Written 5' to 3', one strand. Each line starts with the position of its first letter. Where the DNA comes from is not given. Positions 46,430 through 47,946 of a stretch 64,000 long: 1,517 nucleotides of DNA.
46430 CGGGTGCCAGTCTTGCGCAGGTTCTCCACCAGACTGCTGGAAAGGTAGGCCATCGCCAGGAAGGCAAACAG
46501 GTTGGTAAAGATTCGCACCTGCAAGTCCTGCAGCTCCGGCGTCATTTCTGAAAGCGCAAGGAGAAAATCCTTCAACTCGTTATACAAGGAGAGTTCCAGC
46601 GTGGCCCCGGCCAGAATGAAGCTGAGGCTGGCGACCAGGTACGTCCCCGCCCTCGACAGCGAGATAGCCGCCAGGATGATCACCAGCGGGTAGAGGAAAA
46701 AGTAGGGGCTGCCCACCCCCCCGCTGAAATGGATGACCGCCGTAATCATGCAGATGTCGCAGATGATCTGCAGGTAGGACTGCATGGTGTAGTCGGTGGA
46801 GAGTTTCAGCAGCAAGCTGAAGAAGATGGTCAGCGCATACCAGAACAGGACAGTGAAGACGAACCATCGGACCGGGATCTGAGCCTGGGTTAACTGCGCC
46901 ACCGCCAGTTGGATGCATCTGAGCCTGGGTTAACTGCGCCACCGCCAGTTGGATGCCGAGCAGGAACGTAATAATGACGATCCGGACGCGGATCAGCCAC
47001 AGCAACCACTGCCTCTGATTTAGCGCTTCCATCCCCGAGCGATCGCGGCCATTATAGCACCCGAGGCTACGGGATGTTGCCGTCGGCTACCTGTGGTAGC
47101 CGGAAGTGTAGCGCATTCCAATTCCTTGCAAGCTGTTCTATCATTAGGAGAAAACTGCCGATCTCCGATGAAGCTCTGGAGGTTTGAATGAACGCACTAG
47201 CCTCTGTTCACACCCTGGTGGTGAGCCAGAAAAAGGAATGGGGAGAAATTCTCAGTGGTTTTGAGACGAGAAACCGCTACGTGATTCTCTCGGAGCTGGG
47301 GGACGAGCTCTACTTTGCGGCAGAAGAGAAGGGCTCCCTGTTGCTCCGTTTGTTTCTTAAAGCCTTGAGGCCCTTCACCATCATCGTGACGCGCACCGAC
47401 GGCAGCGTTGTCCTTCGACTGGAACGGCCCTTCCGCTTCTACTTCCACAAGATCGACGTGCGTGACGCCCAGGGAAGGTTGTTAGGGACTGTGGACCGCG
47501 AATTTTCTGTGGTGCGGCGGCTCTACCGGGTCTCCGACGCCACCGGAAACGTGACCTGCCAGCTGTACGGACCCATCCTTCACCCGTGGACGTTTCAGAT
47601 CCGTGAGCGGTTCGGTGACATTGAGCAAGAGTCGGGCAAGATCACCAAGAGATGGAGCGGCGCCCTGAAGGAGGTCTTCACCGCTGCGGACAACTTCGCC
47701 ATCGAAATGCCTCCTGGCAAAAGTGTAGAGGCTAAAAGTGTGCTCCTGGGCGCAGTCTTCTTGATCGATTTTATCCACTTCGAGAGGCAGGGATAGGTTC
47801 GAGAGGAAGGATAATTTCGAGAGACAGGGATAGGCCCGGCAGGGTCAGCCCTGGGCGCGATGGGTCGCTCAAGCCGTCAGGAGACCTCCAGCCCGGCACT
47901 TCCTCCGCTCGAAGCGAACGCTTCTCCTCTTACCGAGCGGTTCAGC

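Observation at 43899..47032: Both genes of an NtrB/NtrC-type sigma54 two-component system are disrupted (40-bp duplication and +1 frameshift)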

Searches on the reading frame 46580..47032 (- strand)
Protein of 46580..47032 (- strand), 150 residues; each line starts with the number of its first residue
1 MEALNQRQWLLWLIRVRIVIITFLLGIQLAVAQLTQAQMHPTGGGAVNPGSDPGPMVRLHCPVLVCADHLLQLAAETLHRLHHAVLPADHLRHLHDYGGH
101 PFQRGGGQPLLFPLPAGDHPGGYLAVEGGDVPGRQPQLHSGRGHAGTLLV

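Call 32: find_encoding_contigs(protein=window:46580-47032:-, flank=2000, max_places=5)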
Protein window:46580-47032:- (150 aa): no gene with exactly this product is on record in the collection.

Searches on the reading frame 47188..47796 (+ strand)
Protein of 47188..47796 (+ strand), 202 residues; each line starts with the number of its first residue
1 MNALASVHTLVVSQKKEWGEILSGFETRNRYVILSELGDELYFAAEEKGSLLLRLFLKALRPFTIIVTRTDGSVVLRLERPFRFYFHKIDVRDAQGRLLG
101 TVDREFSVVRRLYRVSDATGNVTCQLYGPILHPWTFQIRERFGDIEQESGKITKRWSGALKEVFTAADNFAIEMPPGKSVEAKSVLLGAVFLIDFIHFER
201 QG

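Call 6: search_protein_families(library=pfam, proteins=[window:47188-47796:+])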
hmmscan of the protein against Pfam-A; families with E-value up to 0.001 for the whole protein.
window:47188-47796:+ (202 aa): 1 family
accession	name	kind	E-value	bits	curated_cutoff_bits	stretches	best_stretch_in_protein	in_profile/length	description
PF03803.21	Scramblase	-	3.3e-41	141.5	25.4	1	2-200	16-221/221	Scramblase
